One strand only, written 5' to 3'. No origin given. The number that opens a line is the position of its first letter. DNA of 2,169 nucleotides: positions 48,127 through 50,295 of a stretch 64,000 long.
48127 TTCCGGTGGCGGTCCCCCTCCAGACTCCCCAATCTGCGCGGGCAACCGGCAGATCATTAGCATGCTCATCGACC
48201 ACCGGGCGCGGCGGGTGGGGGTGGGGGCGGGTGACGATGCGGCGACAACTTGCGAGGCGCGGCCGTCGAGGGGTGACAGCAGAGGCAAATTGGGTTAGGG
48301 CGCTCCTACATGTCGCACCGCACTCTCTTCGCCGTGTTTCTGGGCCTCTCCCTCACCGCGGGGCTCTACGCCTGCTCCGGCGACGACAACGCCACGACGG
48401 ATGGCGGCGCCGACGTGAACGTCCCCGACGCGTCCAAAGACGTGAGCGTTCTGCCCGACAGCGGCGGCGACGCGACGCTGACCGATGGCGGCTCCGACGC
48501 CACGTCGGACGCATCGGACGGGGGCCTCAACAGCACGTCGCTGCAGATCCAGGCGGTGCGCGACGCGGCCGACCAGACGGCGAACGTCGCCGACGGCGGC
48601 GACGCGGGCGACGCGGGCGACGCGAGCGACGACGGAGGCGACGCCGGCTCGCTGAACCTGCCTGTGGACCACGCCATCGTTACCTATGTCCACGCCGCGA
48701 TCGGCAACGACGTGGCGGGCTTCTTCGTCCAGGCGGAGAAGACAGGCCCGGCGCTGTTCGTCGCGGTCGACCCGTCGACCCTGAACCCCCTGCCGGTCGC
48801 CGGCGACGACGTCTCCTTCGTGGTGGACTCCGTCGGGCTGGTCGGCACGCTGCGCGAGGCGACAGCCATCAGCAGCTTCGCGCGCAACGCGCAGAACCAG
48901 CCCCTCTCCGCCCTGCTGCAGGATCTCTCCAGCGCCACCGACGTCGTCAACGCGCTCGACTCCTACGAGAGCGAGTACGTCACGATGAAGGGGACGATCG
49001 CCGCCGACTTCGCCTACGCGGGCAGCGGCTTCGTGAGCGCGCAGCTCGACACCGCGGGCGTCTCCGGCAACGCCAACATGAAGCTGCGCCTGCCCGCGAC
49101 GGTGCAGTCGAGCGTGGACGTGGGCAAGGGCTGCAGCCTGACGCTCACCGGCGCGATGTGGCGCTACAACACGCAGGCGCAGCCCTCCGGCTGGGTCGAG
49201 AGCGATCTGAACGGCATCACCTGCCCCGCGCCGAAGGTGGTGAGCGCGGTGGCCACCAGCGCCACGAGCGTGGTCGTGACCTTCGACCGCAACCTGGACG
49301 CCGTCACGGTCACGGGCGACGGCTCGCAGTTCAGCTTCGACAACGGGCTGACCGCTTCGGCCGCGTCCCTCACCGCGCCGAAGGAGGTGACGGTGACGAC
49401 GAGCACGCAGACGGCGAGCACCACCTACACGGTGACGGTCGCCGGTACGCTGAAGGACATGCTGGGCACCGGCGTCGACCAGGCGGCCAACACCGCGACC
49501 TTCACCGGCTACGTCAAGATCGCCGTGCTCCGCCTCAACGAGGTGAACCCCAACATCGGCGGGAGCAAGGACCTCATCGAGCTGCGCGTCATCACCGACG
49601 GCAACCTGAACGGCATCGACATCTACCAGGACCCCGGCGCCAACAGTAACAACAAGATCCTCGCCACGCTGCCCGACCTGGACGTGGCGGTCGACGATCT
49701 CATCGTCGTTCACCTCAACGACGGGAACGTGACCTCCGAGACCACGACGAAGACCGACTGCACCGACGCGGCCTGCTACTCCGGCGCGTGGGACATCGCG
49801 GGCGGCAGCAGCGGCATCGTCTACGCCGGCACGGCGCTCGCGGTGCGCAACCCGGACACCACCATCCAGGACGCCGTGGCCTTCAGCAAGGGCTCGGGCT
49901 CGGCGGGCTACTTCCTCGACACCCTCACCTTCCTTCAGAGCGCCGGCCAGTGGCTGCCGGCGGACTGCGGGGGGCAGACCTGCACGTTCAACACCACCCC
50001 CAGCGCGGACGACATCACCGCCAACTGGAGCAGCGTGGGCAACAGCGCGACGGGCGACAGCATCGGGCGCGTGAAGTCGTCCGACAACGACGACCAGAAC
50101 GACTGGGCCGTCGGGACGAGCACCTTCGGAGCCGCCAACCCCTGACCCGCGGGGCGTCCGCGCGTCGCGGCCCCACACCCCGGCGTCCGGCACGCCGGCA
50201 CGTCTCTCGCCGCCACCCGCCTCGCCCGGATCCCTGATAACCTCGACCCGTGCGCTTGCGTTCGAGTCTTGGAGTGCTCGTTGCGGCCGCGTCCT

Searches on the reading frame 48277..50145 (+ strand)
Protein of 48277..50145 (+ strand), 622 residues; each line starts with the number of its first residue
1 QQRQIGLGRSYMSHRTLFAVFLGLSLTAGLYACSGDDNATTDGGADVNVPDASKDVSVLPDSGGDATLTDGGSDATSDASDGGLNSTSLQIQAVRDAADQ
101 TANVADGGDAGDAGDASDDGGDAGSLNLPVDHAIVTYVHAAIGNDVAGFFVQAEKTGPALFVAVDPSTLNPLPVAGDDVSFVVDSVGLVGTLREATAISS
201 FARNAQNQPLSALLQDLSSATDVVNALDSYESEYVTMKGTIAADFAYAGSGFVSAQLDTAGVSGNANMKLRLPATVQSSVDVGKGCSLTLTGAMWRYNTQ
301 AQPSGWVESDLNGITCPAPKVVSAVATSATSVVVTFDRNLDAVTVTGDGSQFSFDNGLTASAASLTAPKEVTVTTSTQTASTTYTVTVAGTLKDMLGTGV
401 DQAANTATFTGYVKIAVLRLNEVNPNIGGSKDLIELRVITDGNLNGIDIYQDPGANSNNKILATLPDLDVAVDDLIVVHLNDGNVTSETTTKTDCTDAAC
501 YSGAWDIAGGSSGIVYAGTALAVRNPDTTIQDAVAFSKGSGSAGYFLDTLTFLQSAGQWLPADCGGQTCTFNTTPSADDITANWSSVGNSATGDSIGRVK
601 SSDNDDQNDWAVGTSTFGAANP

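Call 26: search_protein_families(library=pfam, proteins=[window:48277-50145:+], max_evalue=0.001)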
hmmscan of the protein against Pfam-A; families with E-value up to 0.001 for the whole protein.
window:48277-50145:+ (622 aa): 1 family
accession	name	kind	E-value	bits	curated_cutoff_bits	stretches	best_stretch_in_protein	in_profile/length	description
PF13205.12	Big_5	-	7.8e-05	23.8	23.6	1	325-410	17-104/105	Bacterial Ig-like domain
